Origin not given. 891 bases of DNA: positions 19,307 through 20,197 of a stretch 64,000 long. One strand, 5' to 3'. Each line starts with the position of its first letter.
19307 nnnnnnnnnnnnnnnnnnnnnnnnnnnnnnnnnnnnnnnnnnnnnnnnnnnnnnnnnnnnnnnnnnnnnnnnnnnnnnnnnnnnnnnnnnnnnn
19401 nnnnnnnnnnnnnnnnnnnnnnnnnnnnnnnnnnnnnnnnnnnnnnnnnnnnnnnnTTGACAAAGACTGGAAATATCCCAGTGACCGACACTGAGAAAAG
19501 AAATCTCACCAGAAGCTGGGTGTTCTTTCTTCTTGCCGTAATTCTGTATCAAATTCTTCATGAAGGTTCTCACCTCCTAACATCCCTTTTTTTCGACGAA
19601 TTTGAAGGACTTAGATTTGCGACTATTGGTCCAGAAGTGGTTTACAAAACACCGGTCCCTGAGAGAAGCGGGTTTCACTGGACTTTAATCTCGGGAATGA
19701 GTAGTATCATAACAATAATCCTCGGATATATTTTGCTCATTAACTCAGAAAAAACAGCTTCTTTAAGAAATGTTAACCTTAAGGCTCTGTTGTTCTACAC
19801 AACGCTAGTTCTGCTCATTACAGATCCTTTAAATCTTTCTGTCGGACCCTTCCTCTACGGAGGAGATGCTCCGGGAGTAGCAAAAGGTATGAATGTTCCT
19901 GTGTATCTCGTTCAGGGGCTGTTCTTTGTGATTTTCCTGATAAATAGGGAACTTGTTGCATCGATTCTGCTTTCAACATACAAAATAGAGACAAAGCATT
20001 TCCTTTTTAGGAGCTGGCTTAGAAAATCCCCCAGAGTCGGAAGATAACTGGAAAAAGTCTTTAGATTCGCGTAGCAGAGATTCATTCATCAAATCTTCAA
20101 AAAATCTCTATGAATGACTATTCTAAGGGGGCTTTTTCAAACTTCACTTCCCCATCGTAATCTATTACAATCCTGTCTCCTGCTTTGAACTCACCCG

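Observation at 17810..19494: Split glutamine-dependent NAD synthetase whose glutaminase subunit has Ser in place of the catalytic Cys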

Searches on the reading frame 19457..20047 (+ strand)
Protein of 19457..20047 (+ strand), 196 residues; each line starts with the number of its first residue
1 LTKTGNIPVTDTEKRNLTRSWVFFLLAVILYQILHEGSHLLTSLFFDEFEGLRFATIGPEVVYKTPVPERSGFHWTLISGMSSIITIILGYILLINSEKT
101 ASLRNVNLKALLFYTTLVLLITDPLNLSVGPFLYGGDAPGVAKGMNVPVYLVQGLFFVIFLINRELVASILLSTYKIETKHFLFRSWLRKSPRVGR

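Call 53: search_protein_families(library=pfam, proteins=[window:19457-20047:+], max_evalue=0.01)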
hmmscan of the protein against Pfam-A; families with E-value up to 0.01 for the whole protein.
window:19457-20047:+ (196 aa): 0 families
